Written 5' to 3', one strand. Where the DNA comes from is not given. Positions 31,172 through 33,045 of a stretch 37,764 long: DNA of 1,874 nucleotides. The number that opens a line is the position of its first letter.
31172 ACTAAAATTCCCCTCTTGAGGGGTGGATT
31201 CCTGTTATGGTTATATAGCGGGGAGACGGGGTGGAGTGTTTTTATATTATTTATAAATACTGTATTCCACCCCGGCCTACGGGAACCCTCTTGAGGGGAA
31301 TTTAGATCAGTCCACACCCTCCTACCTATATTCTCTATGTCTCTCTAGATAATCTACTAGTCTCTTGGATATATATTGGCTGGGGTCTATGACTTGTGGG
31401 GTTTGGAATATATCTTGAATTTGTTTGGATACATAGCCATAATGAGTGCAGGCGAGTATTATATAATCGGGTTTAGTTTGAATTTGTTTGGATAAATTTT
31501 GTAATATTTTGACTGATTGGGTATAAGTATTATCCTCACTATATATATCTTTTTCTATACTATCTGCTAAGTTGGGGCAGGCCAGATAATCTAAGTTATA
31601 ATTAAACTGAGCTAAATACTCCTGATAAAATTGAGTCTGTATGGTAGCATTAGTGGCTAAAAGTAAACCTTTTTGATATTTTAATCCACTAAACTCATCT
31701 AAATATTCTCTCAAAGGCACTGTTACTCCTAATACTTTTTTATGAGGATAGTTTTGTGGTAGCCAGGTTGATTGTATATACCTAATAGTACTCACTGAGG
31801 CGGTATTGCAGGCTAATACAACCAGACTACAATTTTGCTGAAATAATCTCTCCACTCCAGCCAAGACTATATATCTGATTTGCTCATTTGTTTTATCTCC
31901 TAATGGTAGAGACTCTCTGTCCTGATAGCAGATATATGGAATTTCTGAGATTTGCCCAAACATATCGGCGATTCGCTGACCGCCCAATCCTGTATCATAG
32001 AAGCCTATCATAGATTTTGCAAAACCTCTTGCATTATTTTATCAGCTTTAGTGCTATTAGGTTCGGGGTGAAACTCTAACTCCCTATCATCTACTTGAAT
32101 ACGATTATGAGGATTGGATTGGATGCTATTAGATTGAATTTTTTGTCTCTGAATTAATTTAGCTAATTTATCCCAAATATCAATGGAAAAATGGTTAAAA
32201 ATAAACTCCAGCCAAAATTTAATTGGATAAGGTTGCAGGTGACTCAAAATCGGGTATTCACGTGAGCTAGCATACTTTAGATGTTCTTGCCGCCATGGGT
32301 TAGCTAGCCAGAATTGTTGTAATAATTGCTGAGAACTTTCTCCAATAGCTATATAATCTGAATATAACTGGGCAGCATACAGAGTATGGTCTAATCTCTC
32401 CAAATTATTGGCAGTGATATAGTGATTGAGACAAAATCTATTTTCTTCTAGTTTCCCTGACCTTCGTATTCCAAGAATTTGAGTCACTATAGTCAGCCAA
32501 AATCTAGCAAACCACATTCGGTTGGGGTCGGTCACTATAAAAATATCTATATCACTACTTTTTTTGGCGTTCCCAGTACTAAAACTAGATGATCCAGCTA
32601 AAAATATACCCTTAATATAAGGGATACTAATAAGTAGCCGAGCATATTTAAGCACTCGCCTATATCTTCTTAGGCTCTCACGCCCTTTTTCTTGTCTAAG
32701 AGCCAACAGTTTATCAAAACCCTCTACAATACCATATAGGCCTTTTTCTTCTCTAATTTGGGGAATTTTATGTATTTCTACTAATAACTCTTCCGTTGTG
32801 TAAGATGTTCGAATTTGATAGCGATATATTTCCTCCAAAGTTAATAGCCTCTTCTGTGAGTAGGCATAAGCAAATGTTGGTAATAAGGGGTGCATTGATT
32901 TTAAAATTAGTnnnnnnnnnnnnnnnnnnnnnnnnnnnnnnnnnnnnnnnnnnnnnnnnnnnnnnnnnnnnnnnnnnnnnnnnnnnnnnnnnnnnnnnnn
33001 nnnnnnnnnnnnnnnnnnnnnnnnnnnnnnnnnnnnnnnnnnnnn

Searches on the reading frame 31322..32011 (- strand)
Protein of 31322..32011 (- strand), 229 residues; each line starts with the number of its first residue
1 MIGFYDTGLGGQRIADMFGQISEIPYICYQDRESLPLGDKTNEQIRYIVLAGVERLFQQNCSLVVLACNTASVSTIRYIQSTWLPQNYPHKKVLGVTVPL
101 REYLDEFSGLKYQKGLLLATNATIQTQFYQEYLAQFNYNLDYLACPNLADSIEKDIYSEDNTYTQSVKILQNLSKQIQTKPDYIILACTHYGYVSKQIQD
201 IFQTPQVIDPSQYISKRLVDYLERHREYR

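Call 12: search_protein_families(library=pfam, proteins=[window:31322-32011:-])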
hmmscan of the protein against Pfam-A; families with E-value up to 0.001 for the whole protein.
window:31322-32011:- (229 aa): 1 family
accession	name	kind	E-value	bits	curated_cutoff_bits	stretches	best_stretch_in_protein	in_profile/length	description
PF01177.27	Asp_Glu_race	-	2.6e-10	40.9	31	1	42-212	49-205/211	Asp/Glu/Hydantoin racemase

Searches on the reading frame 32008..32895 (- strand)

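Call 12: search_protein_families(library=pfam, proteins=[window:32008-32895:-])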
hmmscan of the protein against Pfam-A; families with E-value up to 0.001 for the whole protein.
window:32008-32895:- (295 aa): 2 families
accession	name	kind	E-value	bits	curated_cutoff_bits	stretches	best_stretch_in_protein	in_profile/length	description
PF01909.29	NTP_transf_2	-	0.00014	22.6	21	1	94-126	14-46/93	Nucleotidyltransferase domain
PF18765.7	Polbeta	-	0.00046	20.7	26.9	1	92-129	11-46/93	Polymerase beta, Nucleotidyltransferase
